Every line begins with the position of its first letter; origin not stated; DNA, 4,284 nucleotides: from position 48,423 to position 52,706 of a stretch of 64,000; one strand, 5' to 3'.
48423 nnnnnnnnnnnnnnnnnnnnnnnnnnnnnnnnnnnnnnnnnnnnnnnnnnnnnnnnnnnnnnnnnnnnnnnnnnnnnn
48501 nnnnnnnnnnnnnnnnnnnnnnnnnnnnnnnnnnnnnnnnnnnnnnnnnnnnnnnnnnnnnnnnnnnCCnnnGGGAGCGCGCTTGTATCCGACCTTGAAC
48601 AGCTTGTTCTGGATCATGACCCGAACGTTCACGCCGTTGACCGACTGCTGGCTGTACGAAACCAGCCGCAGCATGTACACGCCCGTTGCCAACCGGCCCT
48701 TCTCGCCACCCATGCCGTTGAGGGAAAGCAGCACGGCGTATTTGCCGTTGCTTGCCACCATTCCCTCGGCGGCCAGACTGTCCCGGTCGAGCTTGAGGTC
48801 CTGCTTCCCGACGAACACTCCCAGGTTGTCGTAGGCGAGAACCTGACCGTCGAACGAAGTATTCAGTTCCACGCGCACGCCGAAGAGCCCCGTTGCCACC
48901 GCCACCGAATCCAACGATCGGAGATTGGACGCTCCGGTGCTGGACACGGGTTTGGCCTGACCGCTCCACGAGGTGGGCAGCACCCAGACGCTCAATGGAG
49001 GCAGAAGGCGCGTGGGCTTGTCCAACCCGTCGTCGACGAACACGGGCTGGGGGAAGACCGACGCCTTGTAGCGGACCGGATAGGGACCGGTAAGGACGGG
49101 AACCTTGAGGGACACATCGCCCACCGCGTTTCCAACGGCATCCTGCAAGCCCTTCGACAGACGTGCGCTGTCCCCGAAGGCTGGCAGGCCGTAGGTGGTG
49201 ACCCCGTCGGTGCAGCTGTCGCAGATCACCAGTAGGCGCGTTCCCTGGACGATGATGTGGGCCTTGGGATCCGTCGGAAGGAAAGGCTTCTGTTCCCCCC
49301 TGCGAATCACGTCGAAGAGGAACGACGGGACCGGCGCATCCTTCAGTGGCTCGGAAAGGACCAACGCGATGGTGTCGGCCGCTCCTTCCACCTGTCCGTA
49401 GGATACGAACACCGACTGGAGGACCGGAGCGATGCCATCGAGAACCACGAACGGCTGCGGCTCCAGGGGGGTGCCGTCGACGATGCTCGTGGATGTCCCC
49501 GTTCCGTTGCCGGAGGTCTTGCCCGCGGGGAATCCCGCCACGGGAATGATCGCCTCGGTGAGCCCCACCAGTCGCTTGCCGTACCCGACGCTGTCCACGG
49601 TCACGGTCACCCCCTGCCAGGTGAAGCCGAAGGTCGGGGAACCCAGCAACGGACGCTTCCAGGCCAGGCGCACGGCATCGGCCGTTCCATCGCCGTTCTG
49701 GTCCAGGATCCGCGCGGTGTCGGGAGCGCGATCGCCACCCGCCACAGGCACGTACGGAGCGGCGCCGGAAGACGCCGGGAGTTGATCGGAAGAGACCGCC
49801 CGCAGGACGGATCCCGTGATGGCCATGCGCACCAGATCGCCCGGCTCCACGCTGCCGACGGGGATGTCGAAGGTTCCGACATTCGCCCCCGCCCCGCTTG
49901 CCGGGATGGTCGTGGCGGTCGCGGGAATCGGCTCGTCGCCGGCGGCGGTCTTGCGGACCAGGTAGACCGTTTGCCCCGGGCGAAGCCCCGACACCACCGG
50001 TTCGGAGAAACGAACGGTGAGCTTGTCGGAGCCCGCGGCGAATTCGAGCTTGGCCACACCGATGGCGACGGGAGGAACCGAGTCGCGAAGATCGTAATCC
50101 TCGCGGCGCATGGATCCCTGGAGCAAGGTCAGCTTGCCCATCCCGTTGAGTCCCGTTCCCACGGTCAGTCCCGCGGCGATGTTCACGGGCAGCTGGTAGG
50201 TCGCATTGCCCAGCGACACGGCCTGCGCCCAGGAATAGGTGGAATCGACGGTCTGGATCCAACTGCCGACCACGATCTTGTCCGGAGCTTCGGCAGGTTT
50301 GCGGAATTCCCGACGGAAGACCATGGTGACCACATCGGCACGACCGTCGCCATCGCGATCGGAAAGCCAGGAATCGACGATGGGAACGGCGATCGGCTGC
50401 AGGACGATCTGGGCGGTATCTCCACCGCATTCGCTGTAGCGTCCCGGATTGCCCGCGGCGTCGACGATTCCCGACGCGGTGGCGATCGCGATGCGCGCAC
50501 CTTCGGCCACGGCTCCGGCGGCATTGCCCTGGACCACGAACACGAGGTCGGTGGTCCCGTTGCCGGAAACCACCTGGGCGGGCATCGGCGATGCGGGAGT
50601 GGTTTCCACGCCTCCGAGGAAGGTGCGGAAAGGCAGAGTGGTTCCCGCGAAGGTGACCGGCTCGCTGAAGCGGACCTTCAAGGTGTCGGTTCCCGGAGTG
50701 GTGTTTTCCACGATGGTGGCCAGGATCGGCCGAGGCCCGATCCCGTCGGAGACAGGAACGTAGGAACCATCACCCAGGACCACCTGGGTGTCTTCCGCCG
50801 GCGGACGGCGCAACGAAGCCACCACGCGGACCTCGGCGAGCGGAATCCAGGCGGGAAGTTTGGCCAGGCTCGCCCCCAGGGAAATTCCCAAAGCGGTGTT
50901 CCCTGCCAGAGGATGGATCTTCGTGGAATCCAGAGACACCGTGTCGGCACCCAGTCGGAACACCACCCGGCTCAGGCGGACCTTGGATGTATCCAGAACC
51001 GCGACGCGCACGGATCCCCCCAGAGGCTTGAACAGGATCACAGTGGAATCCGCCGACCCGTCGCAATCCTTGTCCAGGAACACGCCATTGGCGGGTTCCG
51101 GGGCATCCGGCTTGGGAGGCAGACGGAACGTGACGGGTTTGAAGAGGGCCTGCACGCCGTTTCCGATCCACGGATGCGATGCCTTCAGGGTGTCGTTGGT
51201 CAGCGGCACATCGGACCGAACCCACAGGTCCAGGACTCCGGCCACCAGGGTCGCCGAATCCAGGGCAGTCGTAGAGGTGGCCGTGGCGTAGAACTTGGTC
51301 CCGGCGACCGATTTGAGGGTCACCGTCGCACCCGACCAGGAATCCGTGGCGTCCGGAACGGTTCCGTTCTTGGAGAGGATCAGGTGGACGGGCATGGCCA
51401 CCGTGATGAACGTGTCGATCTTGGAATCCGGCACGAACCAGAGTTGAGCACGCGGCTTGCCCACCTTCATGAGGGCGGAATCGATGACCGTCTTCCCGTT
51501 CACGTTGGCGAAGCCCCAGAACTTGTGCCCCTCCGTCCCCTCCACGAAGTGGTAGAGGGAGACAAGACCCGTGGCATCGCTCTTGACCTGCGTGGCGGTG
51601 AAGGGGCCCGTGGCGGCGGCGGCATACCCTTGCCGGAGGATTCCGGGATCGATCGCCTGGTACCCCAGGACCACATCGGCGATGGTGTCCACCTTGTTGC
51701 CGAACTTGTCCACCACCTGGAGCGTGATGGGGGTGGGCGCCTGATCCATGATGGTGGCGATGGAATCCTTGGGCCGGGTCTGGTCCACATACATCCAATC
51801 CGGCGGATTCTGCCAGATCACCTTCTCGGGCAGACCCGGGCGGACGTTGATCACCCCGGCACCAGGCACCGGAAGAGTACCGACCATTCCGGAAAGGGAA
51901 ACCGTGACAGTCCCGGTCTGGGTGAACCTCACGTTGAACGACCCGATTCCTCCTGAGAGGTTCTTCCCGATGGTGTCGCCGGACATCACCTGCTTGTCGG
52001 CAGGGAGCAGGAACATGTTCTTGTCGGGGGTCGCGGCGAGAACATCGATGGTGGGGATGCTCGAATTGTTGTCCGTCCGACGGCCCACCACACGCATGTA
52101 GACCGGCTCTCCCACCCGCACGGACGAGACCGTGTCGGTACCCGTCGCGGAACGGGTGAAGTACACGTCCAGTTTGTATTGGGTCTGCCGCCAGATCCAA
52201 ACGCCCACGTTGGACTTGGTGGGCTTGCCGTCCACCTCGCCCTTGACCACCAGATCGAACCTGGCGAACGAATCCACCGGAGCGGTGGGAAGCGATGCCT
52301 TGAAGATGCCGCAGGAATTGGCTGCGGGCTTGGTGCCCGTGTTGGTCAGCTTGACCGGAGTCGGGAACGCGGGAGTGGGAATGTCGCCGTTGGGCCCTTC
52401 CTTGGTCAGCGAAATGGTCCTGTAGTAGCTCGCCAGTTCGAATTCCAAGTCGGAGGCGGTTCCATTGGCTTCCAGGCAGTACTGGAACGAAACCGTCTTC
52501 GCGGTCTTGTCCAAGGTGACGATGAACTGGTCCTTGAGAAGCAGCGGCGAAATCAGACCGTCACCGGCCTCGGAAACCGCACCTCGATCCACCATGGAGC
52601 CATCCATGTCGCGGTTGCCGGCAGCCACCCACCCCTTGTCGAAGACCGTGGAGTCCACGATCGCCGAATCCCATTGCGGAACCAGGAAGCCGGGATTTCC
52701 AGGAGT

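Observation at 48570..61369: New-looking paralogous family of ~1900-2000-aa secreted proteins: shared beta-helix N-domain, Ca-binding-like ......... motifs, Ig-like arrays and a shared ~70-aa C-terminal domain ending KVGY[KQ]R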

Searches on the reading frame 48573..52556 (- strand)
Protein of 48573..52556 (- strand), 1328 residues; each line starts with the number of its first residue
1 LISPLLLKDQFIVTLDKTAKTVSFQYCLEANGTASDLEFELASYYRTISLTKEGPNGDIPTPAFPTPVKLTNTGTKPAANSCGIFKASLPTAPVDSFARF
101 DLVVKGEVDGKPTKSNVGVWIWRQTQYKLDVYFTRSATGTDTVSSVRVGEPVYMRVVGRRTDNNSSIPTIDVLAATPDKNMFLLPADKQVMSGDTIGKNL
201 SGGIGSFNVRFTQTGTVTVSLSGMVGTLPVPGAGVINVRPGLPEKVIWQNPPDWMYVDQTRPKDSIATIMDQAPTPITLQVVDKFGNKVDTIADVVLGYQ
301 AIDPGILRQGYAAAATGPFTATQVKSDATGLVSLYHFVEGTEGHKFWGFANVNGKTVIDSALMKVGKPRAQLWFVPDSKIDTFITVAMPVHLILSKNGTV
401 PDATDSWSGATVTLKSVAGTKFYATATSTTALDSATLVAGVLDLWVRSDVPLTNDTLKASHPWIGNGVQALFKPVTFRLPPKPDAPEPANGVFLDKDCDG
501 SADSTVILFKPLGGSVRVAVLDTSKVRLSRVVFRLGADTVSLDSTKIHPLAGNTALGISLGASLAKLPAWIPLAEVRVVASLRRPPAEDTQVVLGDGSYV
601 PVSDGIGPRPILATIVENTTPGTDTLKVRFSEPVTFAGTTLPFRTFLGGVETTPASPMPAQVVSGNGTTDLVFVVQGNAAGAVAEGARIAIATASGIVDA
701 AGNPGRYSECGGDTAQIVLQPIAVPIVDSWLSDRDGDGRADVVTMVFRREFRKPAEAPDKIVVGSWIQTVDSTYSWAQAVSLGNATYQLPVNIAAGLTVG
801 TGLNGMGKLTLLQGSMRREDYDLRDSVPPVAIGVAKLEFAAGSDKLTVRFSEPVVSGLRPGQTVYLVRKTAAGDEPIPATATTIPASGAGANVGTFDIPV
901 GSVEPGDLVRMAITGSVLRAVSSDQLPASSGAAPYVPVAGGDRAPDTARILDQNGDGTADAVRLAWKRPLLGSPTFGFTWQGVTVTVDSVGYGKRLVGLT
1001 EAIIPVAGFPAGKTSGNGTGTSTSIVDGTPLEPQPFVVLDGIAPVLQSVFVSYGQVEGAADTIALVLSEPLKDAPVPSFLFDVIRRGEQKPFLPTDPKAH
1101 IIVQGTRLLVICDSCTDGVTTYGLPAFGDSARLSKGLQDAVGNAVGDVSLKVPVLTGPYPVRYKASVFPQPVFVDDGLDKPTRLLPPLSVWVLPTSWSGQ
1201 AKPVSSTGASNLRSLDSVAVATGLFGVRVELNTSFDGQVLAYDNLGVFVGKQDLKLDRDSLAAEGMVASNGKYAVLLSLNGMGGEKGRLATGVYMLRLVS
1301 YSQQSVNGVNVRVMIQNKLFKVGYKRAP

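Call 100: search_solved_structures(query=window:48573-52556:-, max_evalue=1)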
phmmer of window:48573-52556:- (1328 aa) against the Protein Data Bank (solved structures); distinct sequences matched with E-value up to 1: 0.

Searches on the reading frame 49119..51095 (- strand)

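Call 68: search_protein_families(library=pfam, proteins=[window:49119-51095:-], max_evalue=10)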
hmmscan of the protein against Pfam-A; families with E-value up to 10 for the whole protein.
window:49119-51095:- (659 aa): 1 family
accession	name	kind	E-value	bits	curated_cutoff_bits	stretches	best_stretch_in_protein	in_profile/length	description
PF13517.12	FG-GAP_3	-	0.33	12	26.9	0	246-257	1-12/61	FG-GAP-like repeat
